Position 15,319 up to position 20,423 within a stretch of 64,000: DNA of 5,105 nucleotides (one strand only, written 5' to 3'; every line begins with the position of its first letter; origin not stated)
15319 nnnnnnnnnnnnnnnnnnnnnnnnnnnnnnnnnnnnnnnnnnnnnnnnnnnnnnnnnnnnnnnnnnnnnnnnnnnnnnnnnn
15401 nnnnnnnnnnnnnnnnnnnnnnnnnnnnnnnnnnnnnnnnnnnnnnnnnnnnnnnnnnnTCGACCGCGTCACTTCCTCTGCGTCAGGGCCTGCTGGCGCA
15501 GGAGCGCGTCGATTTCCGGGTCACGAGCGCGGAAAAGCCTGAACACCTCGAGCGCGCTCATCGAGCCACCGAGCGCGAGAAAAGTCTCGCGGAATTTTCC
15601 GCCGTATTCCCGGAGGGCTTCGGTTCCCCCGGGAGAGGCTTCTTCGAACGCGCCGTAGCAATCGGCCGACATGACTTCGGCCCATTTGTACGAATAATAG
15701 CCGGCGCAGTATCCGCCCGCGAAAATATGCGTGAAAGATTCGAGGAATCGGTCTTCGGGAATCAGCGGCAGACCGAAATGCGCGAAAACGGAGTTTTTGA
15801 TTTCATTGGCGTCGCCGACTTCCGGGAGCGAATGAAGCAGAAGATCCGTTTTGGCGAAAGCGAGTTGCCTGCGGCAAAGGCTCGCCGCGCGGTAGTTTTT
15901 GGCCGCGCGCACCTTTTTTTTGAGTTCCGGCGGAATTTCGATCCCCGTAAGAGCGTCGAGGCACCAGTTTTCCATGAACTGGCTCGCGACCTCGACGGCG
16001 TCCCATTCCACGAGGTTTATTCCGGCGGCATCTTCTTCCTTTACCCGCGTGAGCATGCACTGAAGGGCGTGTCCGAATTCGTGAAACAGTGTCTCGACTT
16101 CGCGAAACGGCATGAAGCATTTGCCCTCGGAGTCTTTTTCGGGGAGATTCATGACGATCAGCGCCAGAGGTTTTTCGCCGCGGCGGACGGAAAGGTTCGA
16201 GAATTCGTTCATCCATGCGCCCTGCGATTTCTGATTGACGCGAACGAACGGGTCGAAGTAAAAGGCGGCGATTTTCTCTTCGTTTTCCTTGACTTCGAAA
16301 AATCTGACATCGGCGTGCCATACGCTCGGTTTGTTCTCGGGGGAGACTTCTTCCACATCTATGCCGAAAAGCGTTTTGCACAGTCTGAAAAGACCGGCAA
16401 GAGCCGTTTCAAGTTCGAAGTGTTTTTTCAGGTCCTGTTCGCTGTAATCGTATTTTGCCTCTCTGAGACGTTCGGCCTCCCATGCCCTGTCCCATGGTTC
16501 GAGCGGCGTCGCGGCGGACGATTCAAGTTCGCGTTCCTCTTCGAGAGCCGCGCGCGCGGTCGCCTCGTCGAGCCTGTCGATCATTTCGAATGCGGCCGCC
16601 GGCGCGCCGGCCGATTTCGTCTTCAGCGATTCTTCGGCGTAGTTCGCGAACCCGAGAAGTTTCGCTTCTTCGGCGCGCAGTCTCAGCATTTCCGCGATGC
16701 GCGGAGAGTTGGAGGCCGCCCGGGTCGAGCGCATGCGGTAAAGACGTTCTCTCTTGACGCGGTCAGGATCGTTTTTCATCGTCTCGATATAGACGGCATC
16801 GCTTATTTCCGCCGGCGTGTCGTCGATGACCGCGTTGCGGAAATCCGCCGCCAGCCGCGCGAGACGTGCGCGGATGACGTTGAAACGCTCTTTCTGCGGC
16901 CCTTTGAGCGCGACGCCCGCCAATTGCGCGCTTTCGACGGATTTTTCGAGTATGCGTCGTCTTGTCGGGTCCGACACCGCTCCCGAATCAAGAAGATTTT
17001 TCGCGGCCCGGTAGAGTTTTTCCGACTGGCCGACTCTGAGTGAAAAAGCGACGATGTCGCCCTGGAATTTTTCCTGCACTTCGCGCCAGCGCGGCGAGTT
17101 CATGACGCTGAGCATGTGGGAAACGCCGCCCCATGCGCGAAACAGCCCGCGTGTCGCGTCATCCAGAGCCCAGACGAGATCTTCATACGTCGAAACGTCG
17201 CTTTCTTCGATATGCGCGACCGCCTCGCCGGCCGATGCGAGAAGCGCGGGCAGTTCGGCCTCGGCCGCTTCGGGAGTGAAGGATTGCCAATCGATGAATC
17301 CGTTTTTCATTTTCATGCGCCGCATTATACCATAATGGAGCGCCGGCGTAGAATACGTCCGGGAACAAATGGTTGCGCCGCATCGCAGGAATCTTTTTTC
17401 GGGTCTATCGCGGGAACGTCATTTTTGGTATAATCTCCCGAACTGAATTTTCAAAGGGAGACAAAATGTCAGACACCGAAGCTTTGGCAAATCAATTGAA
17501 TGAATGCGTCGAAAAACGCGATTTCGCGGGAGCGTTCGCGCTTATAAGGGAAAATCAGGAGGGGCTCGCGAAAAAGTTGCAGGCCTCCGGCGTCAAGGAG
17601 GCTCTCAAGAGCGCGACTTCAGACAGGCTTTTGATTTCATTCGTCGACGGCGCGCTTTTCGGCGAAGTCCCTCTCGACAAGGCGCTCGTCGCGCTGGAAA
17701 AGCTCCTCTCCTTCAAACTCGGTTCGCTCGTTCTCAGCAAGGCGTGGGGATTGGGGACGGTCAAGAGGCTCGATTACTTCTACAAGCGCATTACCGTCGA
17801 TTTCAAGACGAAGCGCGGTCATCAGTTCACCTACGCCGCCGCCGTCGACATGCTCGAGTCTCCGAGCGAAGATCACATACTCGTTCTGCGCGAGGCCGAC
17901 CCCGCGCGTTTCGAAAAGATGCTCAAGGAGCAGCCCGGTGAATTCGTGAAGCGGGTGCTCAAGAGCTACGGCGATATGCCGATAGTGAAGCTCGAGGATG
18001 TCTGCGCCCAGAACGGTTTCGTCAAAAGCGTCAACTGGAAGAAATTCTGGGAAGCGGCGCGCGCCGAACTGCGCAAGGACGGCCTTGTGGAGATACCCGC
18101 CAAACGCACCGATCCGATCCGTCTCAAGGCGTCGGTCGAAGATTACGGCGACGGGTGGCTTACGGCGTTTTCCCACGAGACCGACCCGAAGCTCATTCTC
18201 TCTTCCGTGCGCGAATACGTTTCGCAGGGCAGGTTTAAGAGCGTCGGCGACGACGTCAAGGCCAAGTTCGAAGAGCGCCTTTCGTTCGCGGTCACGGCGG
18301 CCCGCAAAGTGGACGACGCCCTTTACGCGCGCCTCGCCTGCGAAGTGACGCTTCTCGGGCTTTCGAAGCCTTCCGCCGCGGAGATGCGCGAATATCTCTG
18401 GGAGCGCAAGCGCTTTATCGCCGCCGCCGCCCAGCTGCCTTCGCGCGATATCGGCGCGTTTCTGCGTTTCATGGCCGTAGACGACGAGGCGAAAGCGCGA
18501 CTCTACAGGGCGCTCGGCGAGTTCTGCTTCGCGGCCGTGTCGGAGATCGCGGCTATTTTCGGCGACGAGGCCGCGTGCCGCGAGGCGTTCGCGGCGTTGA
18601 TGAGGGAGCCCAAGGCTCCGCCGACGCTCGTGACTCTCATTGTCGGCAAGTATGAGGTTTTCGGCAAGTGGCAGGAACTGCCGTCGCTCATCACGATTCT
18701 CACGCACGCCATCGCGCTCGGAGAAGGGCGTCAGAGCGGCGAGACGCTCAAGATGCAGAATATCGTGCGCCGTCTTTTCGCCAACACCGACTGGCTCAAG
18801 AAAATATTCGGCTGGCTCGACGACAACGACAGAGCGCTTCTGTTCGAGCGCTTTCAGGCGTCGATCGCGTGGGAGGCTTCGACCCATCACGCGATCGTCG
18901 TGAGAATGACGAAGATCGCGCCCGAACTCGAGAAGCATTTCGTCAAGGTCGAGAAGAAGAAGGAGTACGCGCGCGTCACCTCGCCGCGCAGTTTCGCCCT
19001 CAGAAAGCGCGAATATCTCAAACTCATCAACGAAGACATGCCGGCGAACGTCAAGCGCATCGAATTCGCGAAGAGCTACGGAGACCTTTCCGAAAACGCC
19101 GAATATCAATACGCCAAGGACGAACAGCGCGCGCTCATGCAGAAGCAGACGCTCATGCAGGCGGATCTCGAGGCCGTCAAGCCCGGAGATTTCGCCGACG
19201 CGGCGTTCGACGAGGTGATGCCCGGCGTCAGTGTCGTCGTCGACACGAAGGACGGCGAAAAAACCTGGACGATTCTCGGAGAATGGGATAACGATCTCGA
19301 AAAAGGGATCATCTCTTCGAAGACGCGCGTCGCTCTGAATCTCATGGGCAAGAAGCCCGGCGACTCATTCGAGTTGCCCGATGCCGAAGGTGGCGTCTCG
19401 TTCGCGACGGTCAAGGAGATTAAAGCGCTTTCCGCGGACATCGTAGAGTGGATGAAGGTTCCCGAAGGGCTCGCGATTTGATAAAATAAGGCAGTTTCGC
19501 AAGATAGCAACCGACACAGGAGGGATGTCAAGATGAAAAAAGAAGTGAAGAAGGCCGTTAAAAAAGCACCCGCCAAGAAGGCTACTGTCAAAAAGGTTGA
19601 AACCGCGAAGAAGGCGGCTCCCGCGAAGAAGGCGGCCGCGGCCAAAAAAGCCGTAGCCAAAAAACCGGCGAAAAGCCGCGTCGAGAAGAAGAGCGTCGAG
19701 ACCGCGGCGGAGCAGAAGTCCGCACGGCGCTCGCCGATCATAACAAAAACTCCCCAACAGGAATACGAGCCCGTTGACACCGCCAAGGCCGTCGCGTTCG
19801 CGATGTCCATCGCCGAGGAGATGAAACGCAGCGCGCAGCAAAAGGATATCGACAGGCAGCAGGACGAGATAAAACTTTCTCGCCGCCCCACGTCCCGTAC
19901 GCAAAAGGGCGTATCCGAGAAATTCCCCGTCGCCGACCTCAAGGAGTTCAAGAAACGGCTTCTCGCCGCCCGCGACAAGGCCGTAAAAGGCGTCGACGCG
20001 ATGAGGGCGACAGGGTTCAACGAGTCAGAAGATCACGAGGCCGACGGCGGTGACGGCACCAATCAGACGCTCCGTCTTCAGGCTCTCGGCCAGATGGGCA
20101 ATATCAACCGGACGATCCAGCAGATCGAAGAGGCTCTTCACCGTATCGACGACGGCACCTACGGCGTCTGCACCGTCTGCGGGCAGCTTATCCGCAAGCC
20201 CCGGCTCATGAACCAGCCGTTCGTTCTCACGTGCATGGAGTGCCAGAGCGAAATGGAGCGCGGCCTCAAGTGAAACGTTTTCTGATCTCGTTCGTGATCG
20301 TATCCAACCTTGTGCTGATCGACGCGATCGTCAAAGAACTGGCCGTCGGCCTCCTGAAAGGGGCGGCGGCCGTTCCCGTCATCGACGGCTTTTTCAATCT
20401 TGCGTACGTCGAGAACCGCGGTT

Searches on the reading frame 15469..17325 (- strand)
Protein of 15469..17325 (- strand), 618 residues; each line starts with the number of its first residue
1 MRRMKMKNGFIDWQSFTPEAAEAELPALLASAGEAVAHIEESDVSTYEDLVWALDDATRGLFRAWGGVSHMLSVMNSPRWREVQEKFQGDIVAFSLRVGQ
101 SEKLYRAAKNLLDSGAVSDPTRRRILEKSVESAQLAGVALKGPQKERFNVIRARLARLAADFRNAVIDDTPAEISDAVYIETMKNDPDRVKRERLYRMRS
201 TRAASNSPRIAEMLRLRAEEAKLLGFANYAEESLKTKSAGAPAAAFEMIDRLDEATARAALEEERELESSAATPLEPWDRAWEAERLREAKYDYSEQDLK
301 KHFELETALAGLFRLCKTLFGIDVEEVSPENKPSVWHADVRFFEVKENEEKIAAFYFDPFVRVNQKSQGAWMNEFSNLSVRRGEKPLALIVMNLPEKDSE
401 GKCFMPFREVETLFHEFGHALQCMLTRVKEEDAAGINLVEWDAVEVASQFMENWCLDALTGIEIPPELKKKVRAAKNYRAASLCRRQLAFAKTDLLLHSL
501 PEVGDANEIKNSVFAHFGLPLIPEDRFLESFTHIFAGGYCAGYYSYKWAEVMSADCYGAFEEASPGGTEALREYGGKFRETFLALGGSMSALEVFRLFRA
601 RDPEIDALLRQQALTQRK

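Call 40: search_protein_families(library=pfam, proteins=[window:15469-17325:-], max_evalue=0.00001)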
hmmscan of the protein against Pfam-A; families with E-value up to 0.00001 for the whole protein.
window:15469-17325:- (618 aa): 2 families
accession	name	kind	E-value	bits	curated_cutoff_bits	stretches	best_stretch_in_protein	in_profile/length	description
PF01432.26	Peptidase_M3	-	2.8e-98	330.6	27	1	183-611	2-454/457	Peptidase family M3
PF19310.4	TOP_N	-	3.1e-21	75.9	27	1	27-145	3-123/123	Neurolysin/Thimet oligopeptidase, N-terminal domain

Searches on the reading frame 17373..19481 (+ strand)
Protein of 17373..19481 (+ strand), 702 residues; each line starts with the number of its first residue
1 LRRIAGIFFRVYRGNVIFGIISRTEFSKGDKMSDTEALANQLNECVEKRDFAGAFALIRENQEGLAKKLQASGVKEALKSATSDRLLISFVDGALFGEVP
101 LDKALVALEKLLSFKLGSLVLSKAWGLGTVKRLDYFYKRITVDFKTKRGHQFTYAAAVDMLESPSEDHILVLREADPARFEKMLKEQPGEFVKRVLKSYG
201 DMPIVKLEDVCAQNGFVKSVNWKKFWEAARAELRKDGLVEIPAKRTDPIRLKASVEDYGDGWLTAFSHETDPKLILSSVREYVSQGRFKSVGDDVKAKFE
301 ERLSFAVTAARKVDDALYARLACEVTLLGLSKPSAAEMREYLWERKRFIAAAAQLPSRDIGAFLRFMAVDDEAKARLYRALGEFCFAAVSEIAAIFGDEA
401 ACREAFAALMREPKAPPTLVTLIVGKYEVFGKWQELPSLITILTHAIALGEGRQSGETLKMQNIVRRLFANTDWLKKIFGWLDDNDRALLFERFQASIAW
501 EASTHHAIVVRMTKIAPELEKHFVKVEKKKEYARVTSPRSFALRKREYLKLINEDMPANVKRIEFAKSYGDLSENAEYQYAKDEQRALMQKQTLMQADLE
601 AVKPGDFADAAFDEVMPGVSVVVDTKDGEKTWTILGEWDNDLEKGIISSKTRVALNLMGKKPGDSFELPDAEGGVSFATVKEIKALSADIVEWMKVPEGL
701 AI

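Call 40: search_protein_families(library=pfam, proteins=[window:17373-19481:+], max_evalue=0.00001)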
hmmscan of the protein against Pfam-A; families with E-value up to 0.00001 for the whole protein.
window:17373-19481:+ (702 aa): 2 families
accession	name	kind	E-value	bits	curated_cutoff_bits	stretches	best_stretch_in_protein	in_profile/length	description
PF03449.20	GreA_GreB_N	-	1.2e-12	48.3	24.5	1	539-599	6-66/71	Transcription elongation factor, N-terminal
PF01272.25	GreA_GreB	-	3.8e-11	43.3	26.9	1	613-683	4-75/77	Transcription elongation factor, GreA/GreB, C-term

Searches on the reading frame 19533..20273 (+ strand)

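Call 41: search_protein_families(library=pfam, proteins=[window:19533-20273:+], max_evalue=0.00001)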
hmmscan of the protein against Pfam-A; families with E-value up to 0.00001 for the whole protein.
window:19533-20273:+ (246 aa): 1 family
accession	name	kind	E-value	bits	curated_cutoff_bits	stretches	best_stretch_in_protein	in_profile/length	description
PF01258.23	zf-dskA_traR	-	5e-10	39.7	24.9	1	208-243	1-36/36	Prokaryotic dksA/traR C4-type zinc finger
